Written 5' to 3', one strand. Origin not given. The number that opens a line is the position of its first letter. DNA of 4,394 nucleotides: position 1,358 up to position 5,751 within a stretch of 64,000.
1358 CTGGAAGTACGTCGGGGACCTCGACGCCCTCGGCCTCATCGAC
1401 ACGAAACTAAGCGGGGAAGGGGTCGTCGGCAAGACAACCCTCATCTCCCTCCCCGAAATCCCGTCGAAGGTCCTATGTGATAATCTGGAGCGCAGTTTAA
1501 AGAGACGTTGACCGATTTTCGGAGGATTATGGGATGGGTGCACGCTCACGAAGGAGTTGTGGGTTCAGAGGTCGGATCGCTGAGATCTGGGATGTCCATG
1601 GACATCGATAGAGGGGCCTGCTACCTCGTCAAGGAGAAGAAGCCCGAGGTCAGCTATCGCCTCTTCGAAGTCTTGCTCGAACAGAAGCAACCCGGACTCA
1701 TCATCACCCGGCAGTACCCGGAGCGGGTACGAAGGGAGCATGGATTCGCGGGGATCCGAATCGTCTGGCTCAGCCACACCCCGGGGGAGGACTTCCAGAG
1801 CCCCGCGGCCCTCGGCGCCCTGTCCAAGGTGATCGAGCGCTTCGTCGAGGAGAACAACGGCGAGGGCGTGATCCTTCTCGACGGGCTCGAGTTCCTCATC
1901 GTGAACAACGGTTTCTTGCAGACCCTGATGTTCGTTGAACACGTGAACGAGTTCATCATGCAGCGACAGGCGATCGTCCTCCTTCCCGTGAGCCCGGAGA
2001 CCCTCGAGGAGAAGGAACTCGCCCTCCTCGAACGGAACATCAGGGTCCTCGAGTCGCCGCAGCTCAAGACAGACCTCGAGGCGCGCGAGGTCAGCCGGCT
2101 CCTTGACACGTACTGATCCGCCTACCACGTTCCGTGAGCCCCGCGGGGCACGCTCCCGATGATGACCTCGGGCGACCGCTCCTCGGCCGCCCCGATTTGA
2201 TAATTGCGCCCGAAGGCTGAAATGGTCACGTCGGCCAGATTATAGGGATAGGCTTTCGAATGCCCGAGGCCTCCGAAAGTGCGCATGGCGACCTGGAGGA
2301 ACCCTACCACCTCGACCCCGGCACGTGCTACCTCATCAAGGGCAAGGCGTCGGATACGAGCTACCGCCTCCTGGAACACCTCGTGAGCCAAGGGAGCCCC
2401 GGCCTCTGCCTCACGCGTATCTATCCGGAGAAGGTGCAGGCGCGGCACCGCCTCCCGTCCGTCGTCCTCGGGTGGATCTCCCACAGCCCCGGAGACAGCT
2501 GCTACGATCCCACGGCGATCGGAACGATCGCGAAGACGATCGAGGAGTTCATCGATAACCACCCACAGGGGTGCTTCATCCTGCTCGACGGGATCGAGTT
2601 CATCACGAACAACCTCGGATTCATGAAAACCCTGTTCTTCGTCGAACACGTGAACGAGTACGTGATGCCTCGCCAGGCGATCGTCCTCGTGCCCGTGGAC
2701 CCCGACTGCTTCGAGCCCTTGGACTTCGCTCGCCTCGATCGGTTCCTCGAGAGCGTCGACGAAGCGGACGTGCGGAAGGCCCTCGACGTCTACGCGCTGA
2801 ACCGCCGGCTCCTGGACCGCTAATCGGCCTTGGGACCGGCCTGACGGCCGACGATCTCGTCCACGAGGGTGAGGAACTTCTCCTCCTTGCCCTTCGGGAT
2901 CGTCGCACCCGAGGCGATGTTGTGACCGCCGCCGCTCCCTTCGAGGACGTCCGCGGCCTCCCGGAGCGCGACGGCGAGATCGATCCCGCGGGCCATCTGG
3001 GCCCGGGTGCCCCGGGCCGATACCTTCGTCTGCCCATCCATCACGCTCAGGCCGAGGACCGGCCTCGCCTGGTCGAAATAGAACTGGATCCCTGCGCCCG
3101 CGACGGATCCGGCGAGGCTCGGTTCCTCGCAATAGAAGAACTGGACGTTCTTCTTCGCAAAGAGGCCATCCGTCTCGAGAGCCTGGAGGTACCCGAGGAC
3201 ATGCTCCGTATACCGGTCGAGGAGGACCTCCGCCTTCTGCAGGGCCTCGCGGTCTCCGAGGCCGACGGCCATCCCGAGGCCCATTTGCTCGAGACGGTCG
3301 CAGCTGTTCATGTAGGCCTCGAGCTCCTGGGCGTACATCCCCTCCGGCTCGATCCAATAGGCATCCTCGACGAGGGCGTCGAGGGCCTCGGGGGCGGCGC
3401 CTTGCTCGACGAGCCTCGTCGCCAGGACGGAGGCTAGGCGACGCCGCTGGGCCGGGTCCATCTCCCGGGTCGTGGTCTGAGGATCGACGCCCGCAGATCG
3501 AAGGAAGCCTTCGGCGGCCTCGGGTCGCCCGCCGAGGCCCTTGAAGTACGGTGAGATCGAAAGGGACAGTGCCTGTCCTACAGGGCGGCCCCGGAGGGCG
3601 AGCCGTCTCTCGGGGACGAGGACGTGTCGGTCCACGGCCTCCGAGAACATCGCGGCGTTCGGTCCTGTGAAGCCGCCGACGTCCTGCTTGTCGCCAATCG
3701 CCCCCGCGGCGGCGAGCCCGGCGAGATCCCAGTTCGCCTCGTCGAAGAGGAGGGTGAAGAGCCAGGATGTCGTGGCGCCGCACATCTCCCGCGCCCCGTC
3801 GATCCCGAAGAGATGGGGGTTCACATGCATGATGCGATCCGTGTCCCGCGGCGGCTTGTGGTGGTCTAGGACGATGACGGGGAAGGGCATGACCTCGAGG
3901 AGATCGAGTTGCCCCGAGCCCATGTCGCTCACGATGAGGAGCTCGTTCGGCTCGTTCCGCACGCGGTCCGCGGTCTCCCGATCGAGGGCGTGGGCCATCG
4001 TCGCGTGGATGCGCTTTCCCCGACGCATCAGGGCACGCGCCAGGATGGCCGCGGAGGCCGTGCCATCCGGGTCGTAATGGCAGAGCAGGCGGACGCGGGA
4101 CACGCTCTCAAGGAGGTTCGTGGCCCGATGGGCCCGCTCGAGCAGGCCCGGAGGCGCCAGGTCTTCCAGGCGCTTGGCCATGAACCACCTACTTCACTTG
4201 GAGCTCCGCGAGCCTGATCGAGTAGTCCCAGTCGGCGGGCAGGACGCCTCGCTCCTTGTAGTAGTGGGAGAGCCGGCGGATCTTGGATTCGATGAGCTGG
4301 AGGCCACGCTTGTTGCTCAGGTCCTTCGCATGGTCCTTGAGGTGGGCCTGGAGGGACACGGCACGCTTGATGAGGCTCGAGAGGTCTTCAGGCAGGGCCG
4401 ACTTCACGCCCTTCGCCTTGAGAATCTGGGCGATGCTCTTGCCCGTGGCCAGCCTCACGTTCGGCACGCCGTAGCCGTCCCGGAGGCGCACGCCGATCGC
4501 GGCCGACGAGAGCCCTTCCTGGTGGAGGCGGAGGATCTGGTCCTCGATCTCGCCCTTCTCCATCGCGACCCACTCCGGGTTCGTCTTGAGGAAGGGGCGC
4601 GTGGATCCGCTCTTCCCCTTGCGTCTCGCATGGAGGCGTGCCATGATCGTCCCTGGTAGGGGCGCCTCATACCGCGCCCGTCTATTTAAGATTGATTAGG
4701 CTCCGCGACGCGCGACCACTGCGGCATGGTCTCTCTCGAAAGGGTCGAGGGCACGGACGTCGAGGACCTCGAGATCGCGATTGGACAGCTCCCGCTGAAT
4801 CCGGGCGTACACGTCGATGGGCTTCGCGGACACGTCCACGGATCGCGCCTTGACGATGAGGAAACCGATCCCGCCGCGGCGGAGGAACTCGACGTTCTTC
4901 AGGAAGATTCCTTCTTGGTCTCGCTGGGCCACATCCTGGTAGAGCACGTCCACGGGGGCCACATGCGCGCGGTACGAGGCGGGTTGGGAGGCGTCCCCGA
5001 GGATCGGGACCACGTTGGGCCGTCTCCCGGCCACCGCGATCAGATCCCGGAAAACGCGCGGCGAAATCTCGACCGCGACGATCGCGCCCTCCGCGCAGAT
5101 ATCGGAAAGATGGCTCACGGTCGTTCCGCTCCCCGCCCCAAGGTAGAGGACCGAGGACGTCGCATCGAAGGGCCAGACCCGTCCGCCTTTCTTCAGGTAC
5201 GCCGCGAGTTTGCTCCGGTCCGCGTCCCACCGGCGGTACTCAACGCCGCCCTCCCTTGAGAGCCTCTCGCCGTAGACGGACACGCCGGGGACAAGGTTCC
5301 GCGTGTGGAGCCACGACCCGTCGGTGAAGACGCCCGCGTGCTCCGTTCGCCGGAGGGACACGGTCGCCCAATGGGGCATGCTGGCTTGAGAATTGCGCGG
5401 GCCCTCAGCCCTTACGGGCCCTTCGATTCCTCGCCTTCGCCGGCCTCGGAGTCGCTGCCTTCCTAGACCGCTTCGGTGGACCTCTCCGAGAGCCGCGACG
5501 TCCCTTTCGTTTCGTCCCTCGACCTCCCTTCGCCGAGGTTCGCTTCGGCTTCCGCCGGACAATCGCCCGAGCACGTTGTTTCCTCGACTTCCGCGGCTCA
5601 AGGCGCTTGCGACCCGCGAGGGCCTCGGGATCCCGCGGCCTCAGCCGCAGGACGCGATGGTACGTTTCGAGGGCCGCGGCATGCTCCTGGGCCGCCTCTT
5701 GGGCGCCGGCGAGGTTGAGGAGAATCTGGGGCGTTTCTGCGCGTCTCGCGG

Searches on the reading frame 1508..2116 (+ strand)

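Call 80: search_protein_families(library=pfam, proteins=[window:1508-2116:+], max_evalue=0.00001)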
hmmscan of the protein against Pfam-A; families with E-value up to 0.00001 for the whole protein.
window:1508-2116:+ (202 aa): 1 family
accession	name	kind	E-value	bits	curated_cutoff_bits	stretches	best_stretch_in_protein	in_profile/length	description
PF05763.18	DUF835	-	7.9e-30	103.9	33.1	1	43-177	2-135/136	Protein of unknown function (DUF835)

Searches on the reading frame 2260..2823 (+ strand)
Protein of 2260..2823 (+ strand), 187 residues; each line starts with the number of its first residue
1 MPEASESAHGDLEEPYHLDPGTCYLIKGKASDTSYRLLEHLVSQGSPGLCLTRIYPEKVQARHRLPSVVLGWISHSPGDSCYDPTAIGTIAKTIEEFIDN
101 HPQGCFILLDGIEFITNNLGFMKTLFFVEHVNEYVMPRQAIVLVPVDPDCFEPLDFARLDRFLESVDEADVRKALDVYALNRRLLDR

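Call 80: search_protein_families(library=pfam, proteins=[window:2260-2823:+], max_evalue=0.00001)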
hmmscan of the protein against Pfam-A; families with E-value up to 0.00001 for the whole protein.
window:2260-2823:+ (187 aa): 1 family
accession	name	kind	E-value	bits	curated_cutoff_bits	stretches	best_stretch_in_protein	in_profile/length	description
PF05763.18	DUF835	-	1.4e-22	80.4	33.1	1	31-161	5-134/136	Protein of unknown function (DUF835)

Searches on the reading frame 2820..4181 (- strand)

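Call 80: search_protein_families(library=pfam, proteins=[window:2820-4181:-], max_evalue=0.00001)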
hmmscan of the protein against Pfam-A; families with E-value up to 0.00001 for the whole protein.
window:2820-4181:- (453 aa): 2 families
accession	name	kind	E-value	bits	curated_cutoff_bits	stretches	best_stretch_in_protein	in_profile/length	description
PF02272.25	DHHA1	-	1.1e-12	48.7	25.9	1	370-444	28-100/102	DHHA1 domain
PF01368.27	DHH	-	4.4e-09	37.1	28.1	1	30-144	2-101/125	DHH family, N-terminal domain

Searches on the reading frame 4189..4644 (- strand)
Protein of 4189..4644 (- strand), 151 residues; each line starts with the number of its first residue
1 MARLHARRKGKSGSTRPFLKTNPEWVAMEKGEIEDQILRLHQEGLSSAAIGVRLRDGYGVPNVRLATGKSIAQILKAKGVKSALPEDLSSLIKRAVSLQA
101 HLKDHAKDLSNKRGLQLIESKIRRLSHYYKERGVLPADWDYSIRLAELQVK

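Call 80: search_protein_families(library=pfam, proteins=[window:4189-4644:-], max_evalue=0.00001)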
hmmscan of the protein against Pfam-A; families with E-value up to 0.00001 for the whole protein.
window:4189-4644:- (151 aa): 2 families
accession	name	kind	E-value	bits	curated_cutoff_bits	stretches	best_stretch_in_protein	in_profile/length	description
PF08069.17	Ribosomal_S13_N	-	2e-23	82.6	25.4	1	1-60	1-60/60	Ribosomal S13/S15 N-terminal domain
PF00312.27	Ribosomal_S15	-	4.4e-15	56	31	1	78-148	8-80/81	Ribosomal protein S15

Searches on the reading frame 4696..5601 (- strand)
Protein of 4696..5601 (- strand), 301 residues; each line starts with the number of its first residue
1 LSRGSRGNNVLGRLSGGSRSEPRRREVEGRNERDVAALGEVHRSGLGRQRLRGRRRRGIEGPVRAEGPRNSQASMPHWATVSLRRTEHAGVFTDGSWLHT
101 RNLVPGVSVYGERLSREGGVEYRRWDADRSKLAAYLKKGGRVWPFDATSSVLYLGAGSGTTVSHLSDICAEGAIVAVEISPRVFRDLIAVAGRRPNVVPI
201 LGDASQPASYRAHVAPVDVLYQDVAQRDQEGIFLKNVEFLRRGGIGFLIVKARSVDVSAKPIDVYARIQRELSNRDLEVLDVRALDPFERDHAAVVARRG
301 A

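Call 80: search_protein_families(library=pfam, proteins=[window:4696-5601:-], max_evalue=0.00001)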
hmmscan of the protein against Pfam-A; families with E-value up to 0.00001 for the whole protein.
window:4696-5601:- (301 aa): 1 family
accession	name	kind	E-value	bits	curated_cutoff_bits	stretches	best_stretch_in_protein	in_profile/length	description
PF01269.23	Fibrillarin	-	9.7e-72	241.2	27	1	87-298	6-224/227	Fibrillarin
